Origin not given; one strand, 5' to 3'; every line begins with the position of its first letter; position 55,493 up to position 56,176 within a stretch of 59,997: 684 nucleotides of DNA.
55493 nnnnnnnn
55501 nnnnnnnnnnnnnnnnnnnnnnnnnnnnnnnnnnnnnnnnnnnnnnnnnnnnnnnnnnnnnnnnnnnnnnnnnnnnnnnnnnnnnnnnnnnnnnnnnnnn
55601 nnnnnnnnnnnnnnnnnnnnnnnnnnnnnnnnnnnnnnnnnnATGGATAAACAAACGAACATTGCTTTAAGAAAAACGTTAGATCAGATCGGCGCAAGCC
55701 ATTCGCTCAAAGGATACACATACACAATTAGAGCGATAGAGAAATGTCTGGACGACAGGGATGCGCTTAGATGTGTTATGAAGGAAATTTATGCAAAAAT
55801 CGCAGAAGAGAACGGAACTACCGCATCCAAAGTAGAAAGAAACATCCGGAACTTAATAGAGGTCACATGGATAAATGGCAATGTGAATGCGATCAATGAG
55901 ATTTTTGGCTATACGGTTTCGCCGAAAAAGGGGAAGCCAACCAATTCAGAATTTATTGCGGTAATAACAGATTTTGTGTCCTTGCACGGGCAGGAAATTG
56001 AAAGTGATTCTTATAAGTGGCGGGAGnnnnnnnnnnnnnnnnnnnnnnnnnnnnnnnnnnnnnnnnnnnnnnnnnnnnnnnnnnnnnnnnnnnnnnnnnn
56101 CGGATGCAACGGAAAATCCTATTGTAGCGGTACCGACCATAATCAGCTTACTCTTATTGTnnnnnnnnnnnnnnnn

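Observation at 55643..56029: Phage early gene encoding only the DNA-binding effector domain of Spo0A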

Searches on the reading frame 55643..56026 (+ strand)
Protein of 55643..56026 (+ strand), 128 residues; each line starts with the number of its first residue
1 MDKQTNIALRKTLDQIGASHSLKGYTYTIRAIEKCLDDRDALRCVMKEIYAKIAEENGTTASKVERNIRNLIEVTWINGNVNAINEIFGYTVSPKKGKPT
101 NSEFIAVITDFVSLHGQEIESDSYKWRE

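Call 3: search_protein_families(library=pfam, proteins=[window:55643-56026:+], max_evalue=1)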
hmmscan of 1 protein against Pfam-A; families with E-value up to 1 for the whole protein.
window:55643-56026:+ (128 aa): 2 families
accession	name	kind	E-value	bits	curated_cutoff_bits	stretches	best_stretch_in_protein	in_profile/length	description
PF08769.17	Spo0A_C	-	1.7e-34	118.4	25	1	11-110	3-102/104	Sporulation initiation factor Spo0A C terminal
PF14297.12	Lin1244_N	-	0.0058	17.8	25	1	5-80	6-82/95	Lin1244/Lin1753-like, N-terminal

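Call 4: search_protein_families(library=ncbifam, proteins=[window:55643-56026:+], max_evalue=1)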
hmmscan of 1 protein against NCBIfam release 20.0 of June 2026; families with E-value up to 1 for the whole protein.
window:55643-56026:+ (128 aa): 2 families
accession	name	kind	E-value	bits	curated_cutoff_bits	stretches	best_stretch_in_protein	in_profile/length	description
TIGR02875.1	spore_0_A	equivalog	5.5e-32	111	200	1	5-114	148-257/262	sporulation transcription factor Spo0A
NF000340.1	fusB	exception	0.0031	17.3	375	1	28-93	19-85/213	FusB family fusidic acid resistance EF-G-binding protein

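Call 5: search_protein_families(library=phrogs, proteins=[window:55643-56026:+], max_evalue=1)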
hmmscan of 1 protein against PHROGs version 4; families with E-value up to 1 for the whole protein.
window:55643-56026:+ (128 aa): 3 families
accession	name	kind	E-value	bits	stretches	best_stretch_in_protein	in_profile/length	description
phrog_37855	-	unknown function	1.8e-27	97.1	1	11-114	166-269/278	-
phrog_24603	-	unknown function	4.3e-21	76.2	1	10-115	6-108/111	-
phrog_9366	-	integration and excision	0.02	16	1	14-67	12-63/109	transposase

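Call 6: search_solved_structures(query=window:55643-56026:+, max_evalue=1, show_alignments=3)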
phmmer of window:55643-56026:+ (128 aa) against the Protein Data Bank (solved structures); distinct sequences matched with E-value up to 1: 9.
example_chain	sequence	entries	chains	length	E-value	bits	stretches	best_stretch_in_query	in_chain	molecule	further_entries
1lq1_A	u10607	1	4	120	7.3e-26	94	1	6-114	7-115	Stage 0 sporulation protein A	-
1fc3_A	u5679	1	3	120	2.8e-25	92.1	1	6-114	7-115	SPO0A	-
4nrh_A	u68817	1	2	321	0.24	14.9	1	46-82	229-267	CopN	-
6gx7_G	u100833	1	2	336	0.26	14.8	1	46-82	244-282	Low calcium response E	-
4p3z_A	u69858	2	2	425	0.35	14.3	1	46-82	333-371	CopN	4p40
4e4b_A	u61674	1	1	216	0.54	13.7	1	26-93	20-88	Far1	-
9ghc_V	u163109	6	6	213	0.55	13.7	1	27-93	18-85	Far1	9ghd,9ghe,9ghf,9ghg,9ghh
4adn_A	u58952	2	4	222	0.58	13.7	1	26-93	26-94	FAR1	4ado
2mzw_B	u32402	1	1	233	0.59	13.6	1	26-93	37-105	Far1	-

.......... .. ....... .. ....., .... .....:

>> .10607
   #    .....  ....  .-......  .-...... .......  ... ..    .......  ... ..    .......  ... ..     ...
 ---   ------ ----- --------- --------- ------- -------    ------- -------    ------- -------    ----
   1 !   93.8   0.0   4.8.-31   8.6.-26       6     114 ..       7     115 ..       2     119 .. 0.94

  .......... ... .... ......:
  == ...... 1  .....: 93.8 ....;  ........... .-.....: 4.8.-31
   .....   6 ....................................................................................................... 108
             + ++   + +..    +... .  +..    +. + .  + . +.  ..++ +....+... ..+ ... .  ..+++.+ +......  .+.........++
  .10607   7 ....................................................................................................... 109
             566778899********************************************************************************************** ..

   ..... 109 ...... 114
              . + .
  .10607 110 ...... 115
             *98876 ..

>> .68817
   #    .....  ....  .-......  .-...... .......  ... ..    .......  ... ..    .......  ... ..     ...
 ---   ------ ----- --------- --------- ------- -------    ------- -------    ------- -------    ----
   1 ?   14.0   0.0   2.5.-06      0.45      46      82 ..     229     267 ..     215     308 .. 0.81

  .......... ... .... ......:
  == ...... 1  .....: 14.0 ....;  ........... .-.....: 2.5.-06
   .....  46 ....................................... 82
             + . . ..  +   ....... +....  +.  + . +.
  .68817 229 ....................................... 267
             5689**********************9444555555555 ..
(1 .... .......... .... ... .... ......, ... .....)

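Call 7: search_dna_similar(query=window:55643-56026:+, collection=phages, mode=protein, max_rows=40)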
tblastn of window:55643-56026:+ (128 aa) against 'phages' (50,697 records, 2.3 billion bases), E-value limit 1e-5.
Records with a match: 14; places in all: 14; records where one place covers at least 80% of the query: 6.
Best place of each record, by identity: <60% 14.
By first word of the organism name: Bacteriophage 14.
By host as written in the record: - 14.
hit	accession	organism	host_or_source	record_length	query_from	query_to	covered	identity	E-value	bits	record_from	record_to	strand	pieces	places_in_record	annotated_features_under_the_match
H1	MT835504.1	Bacteriophage sp.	human fecal samples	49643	3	114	88%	46.4%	1e-22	97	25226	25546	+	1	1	record has no annotation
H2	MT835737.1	Bacteriophage sp.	human fecal samples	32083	7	118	88%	45.5%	4e-24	101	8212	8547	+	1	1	record has no annotation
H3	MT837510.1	Bacteriophage sp.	human fecal samples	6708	7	118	88%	43.8%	2e-23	99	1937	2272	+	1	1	record has no annotation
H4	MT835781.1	Bacteriophage sp.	human fecal samples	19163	7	114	84%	45.4%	4e-23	99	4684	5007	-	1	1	record has no annotation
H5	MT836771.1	Bacteriophage sp.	human fecal samples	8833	13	115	80%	45.6%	2e-22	97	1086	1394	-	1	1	record has no annotation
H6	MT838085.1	Bacteriophage sp.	human fecal samples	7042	11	114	81%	45.2%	7e-19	86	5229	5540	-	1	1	record has no annotation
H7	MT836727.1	Bacteriophage sp.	human fecal samples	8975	15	115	79%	45.5%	4e-22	96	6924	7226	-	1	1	record has no annotation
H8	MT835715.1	Bacteriophage sp.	human fecal samples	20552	13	114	80%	44.1%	2e-22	96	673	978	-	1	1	record has no annotation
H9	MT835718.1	Bacteriophage sp.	human fecal samples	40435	15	116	80%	41.2%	1e-17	83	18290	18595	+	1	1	record has no annotation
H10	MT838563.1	Bacteriophage sp.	human fecal samples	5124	3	102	78%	39.8%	3e-15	76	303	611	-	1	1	record has no annotation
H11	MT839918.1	Bacteriophage sp.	human fecal samples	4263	13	102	70%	43.3%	2e-17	82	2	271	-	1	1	record has no annotation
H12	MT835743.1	Bacteriophage sp.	human fecal samples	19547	13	110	77%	38.8%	2e-11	65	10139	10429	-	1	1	record has no annotation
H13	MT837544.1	Bacteriophage sp.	human fecal samples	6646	13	114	80%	34.6%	3e-11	65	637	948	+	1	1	record has no annotation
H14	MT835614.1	Bacteriophage sp.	human fecal samples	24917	24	105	64%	36.1%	1e-7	54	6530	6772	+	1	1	record has no annotation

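Call 16: find_homologous_proteins(query=window:55643-56026:+, max_evalue=0.00001)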
Query window:55643-56026:+ (128 aa): 479 proteins with E <= 0.00001 among 483 candidates; the best 120 are listed.
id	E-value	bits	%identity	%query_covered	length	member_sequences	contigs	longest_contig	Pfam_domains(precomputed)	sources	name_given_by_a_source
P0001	3.8e-78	277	99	100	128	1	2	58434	PF08769.18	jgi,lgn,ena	jgi:two-component system response regulator (stage 0 sporulation protein A)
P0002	5.1e-78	277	99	100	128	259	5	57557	PF08769.18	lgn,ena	-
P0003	1.4e-77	275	98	100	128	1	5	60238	PF08769.18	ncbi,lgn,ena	-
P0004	1.4e-77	275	98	100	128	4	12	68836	PF08769.18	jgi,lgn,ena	jgi:two-component system response regulator (stage 0 sporulation protein A)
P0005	2.0e-77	275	98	100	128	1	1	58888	PF08769.18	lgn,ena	-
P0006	5.5e-77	274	98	100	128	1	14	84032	PF08769.18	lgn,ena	-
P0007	5.7e-77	274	98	100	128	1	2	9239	PF08769.18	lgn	-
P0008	5.7e-77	274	98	100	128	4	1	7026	PF08769.18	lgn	-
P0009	1.1e-76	273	98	100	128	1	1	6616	PF08769.18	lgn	-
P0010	3.1e-76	271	98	100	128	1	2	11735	PF08769.18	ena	-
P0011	4.0e-76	271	98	100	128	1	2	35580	PF08769.18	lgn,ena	-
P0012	6.2e-76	270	98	100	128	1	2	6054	PF08769.18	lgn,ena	-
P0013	7.3e-76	270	97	100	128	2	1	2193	PF08769.18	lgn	-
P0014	8.4e-76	270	98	100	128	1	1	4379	PF08769.18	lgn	-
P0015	8.9e-76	270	98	100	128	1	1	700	PF08769.18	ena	-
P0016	1.2e-75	269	98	100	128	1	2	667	PF08769.18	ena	-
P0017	2.8e-75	268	97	100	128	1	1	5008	PF08769.18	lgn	-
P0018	3.5e-75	268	99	98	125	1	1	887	PF08769.18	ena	-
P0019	5.5e-75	267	97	100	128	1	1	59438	PF08769.18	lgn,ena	-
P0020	5.7e-75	267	97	100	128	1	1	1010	PF08769.18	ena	-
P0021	6.4e-74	264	96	100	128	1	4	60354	PF08769.18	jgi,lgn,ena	jgi:two-component system response regulator (stage 0 sporulation protein A)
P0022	2.4e-73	262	98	98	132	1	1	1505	PF08769.18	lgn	-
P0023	2.7e-73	262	94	100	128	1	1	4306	PF08769.18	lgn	-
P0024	5.7e-73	261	95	100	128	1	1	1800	PF08769.18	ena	-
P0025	2.9e-72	258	95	98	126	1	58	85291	PF08769.18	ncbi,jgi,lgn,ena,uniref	jgi:two-component system response regulator (stage 0 sporulation protein A)|uniref:sporulation initi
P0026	7.9e-72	257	94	98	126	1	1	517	PF08769.18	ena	-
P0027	5.1e-71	254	94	98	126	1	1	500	PF08769.18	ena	-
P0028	1.9e-70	252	93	98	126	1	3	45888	PF08769.18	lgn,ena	-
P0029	2.4e-70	252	91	100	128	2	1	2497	PF08769.18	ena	-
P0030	3.6e-67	242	91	98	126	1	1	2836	PF08769.18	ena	-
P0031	9.3e-66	237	98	89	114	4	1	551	PF08769.18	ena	-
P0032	5.7e-64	232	94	90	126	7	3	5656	PF08769.18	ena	-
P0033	1.4e-62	227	92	90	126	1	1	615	PF08769.18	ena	-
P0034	8.0e-55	202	73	100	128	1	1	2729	PF08769.18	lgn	-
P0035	2.3e-54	201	73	100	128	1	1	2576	PF08769.18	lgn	-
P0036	2.8e-53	197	70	100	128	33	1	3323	PF08769.18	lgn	-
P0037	5.7e-52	193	70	100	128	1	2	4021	PF08769.18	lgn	-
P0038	1.1e-51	192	70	100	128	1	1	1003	PF08769.18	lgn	-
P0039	1.8e-51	191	67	99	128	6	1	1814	PF08769.18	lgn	-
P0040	2.0e-51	191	70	100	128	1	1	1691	PF08769.18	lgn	-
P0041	3.4e-51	190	70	100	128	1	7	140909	PF08769.18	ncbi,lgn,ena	-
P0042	4.0e-51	190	70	100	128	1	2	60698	PF08769.18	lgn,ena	-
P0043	5.5e-51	190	71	98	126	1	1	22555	PF08769.18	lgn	-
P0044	6.3e-51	190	71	98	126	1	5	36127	PF08769.18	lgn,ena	-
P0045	7.0e-51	189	69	100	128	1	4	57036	PF08769.18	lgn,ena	-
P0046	7.0e-51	189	70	100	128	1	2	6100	PF08769.18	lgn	-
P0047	7.7e-51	189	71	98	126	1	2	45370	PF08769.18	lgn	-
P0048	8.6e-51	189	71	98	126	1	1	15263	PF08769.18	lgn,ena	-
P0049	8.9e-51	189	71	98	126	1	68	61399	PF08769.18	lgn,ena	-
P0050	9.8e-51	189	69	100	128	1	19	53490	PF08769.18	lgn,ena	-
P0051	1.0e-50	189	69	100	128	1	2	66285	PF08769.18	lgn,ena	-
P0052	1.1e-50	189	71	98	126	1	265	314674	PF08769.18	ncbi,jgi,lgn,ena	jgi:two-component system response regulator (stage 0 sporulation protein A)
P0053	1.2e-50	189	71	98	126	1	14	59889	PF08769.18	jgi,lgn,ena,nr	jgi:two-component system response regulator (stage 0 sporulation protein A)|nr:MAG TPA: Sporulation 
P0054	1.3e-50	189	70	100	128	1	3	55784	PF08769.18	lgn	-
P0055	1.3e-50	188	69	100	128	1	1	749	PF08769.18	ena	-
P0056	1.4e-50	188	70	98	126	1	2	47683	PF08769.18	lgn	-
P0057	1.5e-50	188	70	98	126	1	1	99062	PF08769.18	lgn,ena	-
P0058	1.5e-50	188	71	98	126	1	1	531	PF08769.18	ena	-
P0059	1.8e-50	188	69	100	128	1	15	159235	PF08769.18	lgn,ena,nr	nr:MAG TPA: Sporulation initiation factor Spo0A C terminal [Caudoviricetes sp.]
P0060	1.8e-50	188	69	100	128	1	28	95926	PF08769.18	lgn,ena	-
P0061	1.8e-50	188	69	100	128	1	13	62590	PF08769.18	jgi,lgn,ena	jgi:two-component system response regulator (stage 0 sporulation protein A)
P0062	1.8e-50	188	69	100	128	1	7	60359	PF08769.18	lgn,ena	-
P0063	2.4e-50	188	70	100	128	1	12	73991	PF08769.18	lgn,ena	-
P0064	2.5e-50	188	70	100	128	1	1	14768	PF08769.18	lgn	-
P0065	2.5e-50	188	69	100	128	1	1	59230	PF08769.18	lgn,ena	-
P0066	2.8e-50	187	70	98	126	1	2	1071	PF08769.18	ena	-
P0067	2.8e-50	187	70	98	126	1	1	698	PF08769.18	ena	-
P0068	2.9e-50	187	70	98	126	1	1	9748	PF08769.18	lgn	-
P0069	3.3e-50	187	70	100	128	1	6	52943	PF08769.18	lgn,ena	-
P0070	3.4e-50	187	69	100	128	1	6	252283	PF08769.18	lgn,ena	-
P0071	3.7e-50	187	68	100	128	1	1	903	PF08769.18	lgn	-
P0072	3.8e-50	187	70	98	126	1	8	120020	PF08769.18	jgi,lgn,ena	jgi:two-component system response regulator (stage 0 sporulation protein A)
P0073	4.8e-50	187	70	100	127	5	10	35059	PF08769.18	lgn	-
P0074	5.7e-50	186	69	98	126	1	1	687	PF08769.18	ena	-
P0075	6.3e-50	186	69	100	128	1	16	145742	PF08769.18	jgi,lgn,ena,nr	jgi:two-component system response regulator (stage 0 sporulation protein A)|nr:MAG TPA: Sporulation 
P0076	6.3e-50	186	69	100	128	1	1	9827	PF08769.18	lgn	-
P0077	6.7e-50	186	70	100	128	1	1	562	PF08769.18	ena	-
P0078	6.7e-50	186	68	100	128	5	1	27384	PF08769.18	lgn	-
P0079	7.3e-50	186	69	98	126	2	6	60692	PF08769.18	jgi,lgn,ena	jgi:two-component system response regulator (stage 0 sporulation protein A)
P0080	7.7e-50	186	69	98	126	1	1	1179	PF08769.18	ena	-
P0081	7.8e-50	186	69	98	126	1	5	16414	PF08769.18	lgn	-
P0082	8.0e-50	186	70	98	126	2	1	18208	PF08769.18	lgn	-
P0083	8.0e-50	186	70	98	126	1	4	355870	PF08769.18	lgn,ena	-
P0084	9.2e-50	186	68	100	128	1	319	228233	PF08769.18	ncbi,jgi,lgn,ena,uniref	ncbi:MAG: sporulation initiation factor Spo0A C-terminal domain-containing protein [Ruminococcus sp.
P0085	1.0e-49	186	69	98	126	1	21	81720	PF08769.18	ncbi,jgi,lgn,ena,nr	jgi:two-component system response regulator (stage 0 sporulation protein A)|nr:MAG TPA: Sporulation 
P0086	1.1e-49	186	69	98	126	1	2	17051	PF08769.18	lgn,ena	-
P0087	1.1e-49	186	69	98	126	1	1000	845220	PF08769.18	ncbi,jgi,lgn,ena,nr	jgi:two-component system, response regulator, stage 0 sporulation protein A|nr:MAG: Sporulation init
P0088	1.1e-49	186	69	98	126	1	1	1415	PF08769.18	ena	-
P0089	1.1e-49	186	71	98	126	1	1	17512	PF08769.18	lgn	-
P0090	1.1e-49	185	69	98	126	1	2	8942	PF08769.18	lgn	-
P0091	1.4e-49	185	70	98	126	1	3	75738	PF08769.18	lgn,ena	-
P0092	1.5e-49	185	69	98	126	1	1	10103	PF08769.18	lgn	-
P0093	1.5e-49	185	70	98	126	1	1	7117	PF08769.18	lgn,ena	-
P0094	1.5e-49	185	69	98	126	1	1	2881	PF08769.18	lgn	-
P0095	1.5e-49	185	69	98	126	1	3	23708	PF08769.18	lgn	-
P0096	1.5e-49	185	70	98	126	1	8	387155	PF08769.18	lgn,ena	-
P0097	1.9e-49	185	69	98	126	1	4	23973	PF08769.18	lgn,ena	-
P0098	2.0e-49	185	69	98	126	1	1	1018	PF08769.18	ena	-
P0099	2.0e-49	185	69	98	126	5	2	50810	PF08769.18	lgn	-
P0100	2.0e-49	185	69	98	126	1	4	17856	PF08769.18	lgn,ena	-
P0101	2.0e-49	185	70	98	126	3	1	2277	PF08769.18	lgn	-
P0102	2.0e-49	185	69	98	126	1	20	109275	PF08769.18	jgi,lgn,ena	jgi:two-component system response regulator (stage 0 sporulation protein A)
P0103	2.0e-49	185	69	98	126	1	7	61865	PF08769.18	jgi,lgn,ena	jgi:two-component system response regulator (stage 0 sporulation protein A)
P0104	2.0e-49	185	69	98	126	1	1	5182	PF08769.18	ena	-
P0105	2.1e-49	185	69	98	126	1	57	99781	PF08769.18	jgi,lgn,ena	jgi:two-component system response regulator (stage 0 sporulation protein A)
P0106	2.1e-49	185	69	98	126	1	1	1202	PF08769.18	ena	-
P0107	2.1e-49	185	68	98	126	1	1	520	PF08769.18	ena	-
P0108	2.2e-49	185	69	100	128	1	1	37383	PF08769.18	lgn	-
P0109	2.7e-49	184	69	98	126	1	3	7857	PF08769.18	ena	-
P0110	2.8e-49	184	68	100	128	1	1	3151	PF08769.18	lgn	-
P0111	2.8e-49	184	69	98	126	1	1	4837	PF08769.18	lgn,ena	-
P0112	2.8e-49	184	69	98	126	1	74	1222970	PF08769.18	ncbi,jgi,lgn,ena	jgi:two-component system response regulator (stage 0 sporulation protein A)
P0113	2.8e-49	184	71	98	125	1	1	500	PF08769.18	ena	-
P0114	2.8e-49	184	68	98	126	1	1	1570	PF08769.18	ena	-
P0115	3.8e-49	184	70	98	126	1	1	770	PF08769.18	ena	-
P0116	3.8e-49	184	68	98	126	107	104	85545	PF08769.18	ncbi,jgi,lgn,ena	jgi:two-component system response regulator (stage 0 sporulation protein A)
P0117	3.9e-49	184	70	98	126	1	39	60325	PF08769.18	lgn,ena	-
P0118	4.0e-49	184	69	98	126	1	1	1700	PF08769.18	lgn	-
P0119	4.1e-49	184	68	98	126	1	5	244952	PF08769.18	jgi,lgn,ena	jgi:two-component system response regulator (stage 0 sporulation protein A)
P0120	4.1e-49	184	68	98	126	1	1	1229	PF08769.18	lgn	-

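Call 22: find_related_loci(query=window:55643-56026:+, collection=genome_contigs, flank=10000)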
Query window:55643-56026:+ (128 aa) in genome_contigs; peptide patterns used: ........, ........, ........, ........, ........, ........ (x = any residue, [..] = any of these).
101 stretches matched a pattern; 43 encode a relative of the query (tblastn E <= 1e-3); 43 distinct loci.
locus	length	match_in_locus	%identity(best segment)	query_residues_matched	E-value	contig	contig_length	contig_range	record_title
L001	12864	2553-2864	51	11-114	2e-29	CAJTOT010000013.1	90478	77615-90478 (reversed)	MAG TPA_asm: uncultured Hungatella sp. isolate MGBC105340 genome assembly, contig: MGBC105340.13, whole genome shotgun s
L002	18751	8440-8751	51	11-114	3e-29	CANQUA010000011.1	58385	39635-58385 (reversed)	MAG: uncultured Lachnospiraceae bacterium isolate Lapin-023__bin81 genome assembly, contig: Lapin-023__NODE_738_length_5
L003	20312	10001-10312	51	11-114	2e-29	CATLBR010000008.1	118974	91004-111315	MAG TPA_asm: uncultured Hungatella sp. isolate MGG03602_1680015492 genome assembly, contig: ERR2844015_447, whole genome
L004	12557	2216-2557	47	1-114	2e-29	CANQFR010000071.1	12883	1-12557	MAG: uncultured Lachnospiraceae bacterium isolate Lapin-005__bin77 genome assembly, contig: Lapin-005__NODE_6654_length_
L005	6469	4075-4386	51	11-114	2e-29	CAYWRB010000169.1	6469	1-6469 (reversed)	MAG TPA_asm: uncultured Hungatella sp. isolate SRP287540_co2_50 genome assembly, contig: NODE_13262_length_6469_cov_4.95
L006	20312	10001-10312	51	11-114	3e-29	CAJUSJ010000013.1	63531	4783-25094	MAG TPA_asm: uncultured Lachnospiraceae bacterium isolate MGBC165023 genome assembly, contig: MGBC165023.13, whole genom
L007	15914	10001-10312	51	11-114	3e-29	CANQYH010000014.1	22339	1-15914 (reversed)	MAG: uncultured Lachnospiraceae bacterium isolate Lapin-015__bin69 genome assembly, contig: Lapin-015__NODE_2086_length_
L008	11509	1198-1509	51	11-114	5e-29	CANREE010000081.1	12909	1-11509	MAG: uncultured Lachnospiraceae bacterium isolate Lapin-025__bin37 genome assembly, contig: Lapin-025__NODE_3771_length_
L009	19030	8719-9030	51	11-114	5e-29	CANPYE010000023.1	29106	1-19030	MAG: uncultured Lachnospiraceae bacterium isolate Lapin-004__bin104 genome assembly, contig: Lapin-004__NODE_1885_length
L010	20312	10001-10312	51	11-114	4e-29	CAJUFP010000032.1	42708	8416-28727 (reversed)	MAG TPA_asm: uncultured Hungatella sp. isolate MGBC128920 genome assembly, contig: MGBC128920.32, whole genome shotgun s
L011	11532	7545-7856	51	11-114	4e-29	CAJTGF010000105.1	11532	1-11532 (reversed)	Clostridiaceae bacterium isolate C65_88_CS_BP genome assembly, contig: MGBC000181.105, whole genome shotgun sequence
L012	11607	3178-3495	50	9-114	6e-29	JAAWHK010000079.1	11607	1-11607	MAG: Hungatella sp. isolate ABMPRH_202_4 SL341416_scaffold_12735, whole genome shotgun sequence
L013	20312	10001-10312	51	11-114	6e-29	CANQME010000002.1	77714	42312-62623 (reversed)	MAG: uncultured Lachnospiraceae bacterium isolate Lapin-014__bin3 genome assembly, contig: Lapin-014__NODE_188_length_77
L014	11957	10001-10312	51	11-114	4e-29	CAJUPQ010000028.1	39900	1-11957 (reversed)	MAG TPA_asm: uncultured Hungatella sp. isolate MGBC163323 genome assembly, contig: MGBC163323.28, whole genome shotgun s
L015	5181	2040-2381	48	1-114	7e-29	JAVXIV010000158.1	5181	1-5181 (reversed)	MAG: Hungatella sp. isolate CGS5Y4-bin65 NODE_13310_length_5181_cov_5.946742, whole genome shotgun sequence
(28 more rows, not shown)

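Call 24: search_protein_representatives(protein=window:55643-56026:+)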
Query: 128 residues. Proteins with E-value up to 0.001 (for the whole library): 7278; up to 1e-10: 2886; up to 1e-30: 13. The best 150 are listed.
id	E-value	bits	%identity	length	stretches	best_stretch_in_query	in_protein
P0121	1.8e-53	196.1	36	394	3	9-115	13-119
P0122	4.5e-45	169.0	32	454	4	10-112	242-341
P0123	3.3e-43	162.9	40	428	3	12-114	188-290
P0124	2.5e-42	160.1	42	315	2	12-115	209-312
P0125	2.9e-42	159.9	63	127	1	1-125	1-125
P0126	5.5e-42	159.0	38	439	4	13-120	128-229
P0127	3.3e-40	153.3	56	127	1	1-126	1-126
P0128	5.4e-39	149.3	39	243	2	8-114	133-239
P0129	1.5e-38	147.9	56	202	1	3-126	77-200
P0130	1.1e-34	135.4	43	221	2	13-121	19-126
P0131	2.9e-34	134.1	37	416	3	7-113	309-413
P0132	1.8e-33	131.5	35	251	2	5-112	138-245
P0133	6.3e-33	129.7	54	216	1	6-126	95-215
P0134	1.1e-30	122.6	39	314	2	11-112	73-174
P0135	1.9e-30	121.7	38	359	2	15-115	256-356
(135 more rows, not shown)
